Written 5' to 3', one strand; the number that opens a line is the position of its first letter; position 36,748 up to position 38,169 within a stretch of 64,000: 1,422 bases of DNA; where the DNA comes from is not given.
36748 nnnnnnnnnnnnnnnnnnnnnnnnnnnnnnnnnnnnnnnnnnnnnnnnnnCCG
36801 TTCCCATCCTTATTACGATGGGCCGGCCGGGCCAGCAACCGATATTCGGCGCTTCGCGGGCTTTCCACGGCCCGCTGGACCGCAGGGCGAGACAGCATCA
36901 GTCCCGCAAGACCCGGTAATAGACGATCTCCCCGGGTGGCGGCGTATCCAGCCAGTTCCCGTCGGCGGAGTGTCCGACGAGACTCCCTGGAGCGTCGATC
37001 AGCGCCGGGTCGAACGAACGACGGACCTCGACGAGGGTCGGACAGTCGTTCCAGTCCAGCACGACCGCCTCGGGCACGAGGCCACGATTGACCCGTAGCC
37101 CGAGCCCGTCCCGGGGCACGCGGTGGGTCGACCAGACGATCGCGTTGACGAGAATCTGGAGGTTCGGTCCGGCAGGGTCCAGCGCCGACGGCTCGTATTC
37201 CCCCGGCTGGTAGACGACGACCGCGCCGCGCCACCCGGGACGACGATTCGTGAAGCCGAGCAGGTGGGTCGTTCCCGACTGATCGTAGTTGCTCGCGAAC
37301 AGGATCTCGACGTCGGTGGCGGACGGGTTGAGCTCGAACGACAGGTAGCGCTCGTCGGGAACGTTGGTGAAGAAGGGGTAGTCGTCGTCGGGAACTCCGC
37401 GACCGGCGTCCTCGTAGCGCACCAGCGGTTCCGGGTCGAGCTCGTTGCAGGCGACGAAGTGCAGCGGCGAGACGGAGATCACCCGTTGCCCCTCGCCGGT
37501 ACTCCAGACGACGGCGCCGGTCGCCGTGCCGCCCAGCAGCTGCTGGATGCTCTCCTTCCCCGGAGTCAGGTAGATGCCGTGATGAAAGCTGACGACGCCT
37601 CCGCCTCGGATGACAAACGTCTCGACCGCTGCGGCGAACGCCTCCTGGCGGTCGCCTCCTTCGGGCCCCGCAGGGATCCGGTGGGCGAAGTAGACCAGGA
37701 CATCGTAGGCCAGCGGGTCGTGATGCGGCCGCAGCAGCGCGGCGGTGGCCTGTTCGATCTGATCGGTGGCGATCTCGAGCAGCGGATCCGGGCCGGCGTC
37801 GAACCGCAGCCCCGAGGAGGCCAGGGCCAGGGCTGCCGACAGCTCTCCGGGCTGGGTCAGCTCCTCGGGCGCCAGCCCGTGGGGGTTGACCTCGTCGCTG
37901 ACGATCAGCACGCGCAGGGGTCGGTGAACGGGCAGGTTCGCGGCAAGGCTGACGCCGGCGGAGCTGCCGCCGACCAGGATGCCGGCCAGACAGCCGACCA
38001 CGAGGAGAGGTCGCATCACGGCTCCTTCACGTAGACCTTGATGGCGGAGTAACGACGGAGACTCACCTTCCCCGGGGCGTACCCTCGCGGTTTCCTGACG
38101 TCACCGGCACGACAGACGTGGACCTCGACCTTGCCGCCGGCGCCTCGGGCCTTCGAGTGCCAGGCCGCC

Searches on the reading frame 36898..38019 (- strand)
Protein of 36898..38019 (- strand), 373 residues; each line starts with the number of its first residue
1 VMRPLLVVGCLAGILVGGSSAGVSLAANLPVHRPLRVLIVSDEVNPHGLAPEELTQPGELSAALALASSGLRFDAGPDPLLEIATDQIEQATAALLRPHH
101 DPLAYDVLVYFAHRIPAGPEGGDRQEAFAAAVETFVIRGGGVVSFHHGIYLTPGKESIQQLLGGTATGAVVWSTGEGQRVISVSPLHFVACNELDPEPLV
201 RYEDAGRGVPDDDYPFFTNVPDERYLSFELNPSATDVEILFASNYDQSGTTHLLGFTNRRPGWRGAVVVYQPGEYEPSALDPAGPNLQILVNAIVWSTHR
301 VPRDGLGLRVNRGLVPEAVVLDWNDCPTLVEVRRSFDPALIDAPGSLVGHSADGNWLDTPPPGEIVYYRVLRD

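Call 9: search_protein_families(library=pfam, proteins=[window:36898-38019:-], max_evalue=0.1)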
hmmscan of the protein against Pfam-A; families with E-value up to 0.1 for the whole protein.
window:36898-38019:- (373 aa): 1 family
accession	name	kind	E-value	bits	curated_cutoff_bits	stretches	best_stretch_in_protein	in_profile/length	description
PF06283.17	ThuA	-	0.00016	22.4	33.4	1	105-296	51-208/209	Trehalose utilisation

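Call 10: search_protein_families(library=ncbifam, proteins=[window:36898-38019:-], max_evalue=0.1)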
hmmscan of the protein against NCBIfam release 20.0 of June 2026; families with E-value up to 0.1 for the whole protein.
window:36898-38019:- (373 aa): 0 families

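Call 88: search_protein_families(library=padloc, proteins=[window:36898-38019:-], max_evalue=0.001)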
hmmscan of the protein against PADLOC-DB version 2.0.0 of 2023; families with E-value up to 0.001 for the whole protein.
window:36898-38019:- (373 aa): 0 families
